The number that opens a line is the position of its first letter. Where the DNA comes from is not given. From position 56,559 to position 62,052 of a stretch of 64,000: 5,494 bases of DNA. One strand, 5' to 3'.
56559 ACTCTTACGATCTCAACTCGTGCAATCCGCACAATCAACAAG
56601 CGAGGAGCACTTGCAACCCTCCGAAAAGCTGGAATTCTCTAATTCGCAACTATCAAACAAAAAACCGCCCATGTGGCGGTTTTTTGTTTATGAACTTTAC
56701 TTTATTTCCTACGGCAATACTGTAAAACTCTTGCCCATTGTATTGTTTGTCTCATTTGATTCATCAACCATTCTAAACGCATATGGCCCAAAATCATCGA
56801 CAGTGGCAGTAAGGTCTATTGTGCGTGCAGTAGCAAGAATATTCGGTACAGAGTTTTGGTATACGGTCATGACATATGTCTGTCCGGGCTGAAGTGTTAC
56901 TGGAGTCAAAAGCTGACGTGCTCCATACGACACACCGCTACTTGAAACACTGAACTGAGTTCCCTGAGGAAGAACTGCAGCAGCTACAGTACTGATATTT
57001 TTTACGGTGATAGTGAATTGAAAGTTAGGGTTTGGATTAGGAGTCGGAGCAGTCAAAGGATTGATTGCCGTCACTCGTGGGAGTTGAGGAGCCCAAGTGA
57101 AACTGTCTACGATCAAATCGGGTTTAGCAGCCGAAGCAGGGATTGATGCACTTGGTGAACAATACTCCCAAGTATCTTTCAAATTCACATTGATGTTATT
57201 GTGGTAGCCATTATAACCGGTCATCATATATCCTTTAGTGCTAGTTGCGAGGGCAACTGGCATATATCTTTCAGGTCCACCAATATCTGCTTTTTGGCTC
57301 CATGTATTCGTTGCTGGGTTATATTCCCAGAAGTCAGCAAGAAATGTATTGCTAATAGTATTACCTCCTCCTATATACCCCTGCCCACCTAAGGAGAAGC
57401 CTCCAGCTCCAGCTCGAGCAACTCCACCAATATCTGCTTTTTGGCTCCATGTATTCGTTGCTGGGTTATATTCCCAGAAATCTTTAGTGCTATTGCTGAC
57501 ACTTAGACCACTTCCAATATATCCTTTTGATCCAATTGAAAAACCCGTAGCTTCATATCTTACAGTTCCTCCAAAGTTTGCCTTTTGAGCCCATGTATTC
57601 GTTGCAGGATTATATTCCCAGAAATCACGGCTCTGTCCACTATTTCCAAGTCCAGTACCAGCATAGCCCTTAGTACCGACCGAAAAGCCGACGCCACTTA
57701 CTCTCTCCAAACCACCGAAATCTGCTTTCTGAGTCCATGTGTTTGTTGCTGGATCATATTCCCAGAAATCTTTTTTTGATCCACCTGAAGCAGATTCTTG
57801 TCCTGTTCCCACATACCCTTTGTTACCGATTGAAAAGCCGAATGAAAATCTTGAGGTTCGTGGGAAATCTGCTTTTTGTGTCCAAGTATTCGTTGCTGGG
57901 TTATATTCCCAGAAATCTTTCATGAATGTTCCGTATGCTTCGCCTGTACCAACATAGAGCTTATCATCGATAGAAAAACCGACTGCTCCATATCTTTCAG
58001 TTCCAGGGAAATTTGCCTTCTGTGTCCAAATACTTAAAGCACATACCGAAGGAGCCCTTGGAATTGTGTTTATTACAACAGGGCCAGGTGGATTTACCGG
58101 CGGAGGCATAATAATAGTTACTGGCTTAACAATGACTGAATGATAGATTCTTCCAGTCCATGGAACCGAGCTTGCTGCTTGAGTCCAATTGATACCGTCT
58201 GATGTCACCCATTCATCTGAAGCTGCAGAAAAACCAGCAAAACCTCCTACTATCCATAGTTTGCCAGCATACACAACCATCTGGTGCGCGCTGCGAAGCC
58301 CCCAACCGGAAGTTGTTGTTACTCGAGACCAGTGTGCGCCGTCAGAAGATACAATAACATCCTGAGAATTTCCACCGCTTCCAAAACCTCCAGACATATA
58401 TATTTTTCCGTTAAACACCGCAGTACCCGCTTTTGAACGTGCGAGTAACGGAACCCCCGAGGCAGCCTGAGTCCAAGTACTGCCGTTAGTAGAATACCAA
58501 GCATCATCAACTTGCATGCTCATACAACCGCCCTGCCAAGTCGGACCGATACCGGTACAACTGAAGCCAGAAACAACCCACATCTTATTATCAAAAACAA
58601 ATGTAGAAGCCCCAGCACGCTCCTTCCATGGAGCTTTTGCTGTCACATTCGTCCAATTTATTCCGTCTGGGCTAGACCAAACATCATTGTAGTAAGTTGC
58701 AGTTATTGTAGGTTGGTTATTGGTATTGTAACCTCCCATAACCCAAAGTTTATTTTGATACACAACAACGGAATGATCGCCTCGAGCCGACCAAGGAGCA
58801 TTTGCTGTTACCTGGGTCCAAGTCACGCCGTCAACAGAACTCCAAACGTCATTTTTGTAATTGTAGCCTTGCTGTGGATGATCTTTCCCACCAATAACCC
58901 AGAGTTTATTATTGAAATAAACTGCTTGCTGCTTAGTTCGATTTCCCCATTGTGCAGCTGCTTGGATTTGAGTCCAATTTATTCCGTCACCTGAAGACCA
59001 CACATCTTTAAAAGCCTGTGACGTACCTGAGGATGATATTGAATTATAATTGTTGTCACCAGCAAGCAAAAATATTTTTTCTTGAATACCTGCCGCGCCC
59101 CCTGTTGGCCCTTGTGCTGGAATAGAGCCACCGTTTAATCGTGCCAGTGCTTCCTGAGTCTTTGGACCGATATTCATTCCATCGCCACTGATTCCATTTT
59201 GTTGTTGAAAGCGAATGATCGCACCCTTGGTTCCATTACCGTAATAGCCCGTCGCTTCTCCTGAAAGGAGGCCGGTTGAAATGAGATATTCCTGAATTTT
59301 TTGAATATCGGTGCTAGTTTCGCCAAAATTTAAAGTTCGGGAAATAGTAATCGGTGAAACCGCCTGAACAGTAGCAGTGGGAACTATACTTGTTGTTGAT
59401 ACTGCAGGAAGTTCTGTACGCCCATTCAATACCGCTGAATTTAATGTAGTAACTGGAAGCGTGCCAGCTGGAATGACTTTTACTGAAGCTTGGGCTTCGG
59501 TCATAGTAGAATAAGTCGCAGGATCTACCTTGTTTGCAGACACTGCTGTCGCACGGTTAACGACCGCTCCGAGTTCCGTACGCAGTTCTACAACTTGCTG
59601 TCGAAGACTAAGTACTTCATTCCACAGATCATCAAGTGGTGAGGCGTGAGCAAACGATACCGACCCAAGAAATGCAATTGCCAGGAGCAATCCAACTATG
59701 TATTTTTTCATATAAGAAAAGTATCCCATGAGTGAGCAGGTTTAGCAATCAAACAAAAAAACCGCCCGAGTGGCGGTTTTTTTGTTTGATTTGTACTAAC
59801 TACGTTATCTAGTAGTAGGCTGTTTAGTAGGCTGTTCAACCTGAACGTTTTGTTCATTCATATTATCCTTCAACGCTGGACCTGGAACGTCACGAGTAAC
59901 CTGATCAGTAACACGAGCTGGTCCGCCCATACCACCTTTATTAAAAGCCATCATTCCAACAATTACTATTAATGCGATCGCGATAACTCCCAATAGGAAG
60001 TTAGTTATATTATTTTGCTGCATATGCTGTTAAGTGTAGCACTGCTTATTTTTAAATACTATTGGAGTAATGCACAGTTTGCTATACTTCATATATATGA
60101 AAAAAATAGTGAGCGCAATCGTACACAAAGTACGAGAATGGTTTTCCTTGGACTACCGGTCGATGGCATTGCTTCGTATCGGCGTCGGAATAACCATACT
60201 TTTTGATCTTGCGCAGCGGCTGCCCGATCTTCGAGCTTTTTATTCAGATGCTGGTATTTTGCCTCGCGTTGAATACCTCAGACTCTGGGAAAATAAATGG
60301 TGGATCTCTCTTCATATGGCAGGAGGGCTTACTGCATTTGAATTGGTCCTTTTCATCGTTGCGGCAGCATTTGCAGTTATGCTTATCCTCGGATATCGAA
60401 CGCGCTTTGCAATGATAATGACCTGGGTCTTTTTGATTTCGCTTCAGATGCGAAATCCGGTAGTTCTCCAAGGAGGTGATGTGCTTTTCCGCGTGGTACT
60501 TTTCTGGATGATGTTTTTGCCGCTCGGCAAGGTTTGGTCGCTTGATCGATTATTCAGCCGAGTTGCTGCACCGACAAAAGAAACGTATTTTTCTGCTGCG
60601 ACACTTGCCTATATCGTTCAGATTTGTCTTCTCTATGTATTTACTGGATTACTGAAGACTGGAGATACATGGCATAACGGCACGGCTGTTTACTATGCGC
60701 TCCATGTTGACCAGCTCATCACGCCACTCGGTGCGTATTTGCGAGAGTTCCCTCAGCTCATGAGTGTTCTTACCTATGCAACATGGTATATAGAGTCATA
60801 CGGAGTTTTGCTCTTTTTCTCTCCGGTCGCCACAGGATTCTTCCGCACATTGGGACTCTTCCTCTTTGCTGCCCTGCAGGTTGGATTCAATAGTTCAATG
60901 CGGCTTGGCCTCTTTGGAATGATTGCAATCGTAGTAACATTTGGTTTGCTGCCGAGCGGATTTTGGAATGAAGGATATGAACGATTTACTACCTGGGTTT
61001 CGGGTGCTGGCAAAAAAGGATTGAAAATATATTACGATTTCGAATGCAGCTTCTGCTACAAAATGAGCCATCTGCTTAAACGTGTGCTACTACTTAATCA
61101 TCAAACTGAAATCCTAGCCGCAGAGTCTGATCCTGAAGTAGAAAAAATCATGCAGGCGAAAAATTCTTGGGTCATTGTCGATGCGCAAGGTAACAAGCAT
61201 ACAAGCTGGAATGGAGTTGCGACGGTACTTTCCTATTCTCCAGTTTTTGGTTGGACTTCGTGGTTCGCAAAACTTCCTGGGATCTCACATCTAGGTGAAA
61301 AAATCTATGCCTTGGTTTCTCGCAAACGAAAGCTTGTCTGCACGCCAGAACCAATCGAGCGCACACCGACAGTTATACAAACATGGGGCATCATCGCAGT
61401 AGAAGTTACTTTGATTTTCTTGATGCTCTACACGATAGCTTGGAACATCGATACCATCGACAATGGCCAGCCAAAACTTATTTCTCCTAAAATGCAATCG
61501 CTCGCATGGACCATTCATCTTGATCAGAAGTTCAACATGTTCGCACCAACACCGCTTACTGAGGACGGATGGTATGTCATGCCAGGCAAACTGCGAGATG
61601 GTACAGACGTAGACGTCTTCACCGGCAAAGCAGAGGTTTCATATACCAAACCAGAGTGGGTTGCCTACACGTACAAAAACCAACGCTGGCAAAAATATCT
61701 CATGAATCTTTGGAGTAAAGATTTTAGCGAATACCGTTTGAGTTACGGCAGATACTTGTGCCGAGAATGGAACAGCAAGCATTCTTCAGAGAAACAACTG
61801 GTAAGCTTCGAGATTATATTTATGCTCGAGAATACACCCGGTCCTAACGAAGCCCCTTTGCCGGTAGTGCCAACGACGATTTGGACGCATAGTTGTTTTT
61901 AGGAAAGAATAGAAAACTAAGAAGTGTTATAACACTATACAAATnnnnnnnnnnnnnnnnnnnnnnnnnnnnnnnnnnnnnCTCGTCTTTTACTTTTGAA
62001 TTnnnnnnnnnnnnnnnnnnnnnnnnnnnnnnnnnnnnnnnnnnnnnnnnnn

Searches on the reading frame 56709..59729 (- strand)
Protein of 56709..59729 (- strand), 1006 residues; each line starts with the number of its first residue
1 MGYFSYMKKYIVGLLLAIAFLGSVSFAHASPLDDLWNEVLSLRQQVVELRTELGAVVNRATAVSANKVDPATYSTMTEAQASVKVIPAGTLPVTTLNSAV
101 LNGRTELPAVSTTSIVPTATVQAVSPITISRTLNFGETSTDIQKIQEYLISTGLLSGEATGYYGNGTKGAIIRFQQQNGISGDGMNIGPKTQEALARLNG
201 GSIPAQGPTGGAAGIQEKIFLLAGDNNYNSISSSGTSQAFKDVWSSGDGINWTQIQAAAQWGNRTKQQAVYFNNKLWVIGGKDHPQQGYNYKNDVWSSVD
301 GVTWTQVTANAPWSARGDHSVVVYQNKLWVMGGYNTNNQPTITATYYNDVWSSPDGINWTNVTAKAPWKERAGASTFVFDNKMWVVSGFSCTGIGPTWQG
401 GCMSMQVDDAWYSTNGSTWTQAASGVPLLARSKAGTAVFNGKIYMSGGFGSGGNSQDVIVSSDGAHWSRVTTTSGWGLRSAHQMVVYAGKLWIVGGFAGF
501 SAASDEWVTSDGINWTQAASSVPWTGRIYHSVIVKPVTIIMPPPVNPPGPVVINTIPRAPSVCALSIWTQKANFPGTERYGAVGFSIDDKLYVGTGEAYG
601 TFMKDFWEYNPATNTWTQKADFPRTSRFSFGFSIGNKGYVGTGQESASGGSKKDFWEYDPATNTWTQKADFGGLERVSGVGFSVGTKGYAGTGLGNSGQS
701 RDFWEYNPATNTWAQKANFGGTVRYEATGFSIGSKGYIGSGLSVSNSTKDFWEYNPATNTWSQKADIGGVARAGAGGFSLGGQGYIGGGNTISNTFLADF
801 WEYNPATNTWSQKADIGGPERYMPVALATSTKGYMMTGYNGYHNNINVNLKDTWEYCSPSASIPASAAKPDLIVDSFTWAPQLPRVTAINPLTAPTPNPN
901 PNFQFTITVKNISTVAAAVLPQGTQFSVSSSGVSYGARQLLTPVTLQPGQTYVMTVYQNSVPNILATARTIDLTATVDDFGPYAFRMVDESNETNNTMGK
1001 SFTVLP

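Call 43: search_protein_families(library=pfam, proteins=[window:56709-59729:-], max_evalue=0.0001)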
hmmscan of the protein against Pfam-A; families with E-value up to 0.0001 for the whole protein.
window:56709-59729:- (1006 aa): 9 families
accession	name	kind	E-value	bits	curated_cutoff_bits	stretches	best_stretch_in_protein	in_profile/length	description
PF24681.1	Kelch_KLHDC2_KLHL20_DRC7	-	1.6e-41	142.4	50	4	240-448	25-221/221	KLHDC2/KLHL20/DRC7 Kelch-repeats domain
PF01344.31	Kelch_1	-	3.3e-35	119.6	20.1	0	579-622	2-45/46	Kelch motif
PF13964.12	Kelch_6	-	6.3e-26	89.9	25.3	0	585-625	8-48/50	Kelch motif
PF13415.12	Kelch_3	-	1.8e-23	82.6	22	1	782-829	2-44/48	Galactose oxidase, central domain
PF24981.1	Beta-prop_ATRN-LZTR1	-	1.2e-22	81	50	2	276-390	1-116/289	Attractin/LZTR1 beta-propeller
PF13418.12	Kelch_4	-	3.2e-21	75.4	21.6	0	771-812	1-43/49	Galactose oxidase, central domain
PF07646.21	Kelch_2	-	1.8e-20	72.2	21.3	0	782-816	12-47/48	Kelch motif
PF24996.1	NANM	-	1.8e-17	63.7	45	0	568-618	43-98/350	N-acetylneuraminate epimerase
PF01471.23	PG_binding_1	-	1.2e-11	45.1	23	1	139-195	2-57/57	Putative peptidoglycan binding domain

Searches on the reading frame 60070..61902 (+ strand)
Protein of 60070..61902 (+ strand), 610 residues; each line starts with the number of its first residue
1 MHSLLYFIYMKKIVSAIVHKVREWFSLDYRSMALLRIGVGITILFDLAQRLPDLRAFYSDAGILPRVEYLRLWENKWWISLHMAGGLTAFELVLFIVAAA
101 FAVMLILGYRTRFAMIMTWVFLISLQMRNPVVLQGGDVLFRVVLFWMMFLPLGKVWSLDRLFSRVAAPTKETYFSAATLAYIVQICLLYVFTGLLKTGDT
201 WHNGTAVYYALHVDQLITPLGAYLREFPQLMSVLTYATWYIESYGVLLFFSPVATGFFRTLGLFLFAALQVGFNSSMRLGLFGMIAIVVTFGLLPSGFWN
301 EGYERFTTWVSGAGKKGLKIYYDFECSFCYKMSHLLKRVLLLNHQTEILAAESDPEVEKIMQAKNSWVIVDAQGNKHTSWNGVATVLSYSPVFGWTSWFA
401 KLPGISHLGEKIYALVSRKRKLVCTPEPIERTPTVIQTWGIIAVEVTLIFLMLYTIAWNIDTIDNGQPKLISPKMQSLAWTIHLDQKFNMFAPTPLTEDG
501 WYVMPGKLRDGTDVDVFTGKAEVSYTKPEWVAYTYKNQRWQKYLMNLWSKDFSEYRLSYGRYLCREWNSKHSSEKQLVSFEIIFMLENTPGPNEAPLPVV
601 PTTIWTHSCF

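Call 43: search_protein_families(library=pfam, proteins=[window:60070-61902:+], max_evalue=0.0001)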
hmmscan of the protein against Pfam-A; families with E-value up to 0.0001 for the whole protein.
window:60070-61902:+ (610 aa): 2 families
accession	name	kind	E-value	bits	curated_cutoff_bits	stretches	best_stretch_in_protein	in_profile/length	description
PF04134.17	DCC1-like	-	2.5e-06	29.2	27.8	1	320-421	1-108/113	DCC1-like thiol-disulfide oxidoreductase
PF05090.19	HTTM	-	7e-06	26.3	27.7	1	29-285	6-246/259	HTTM domain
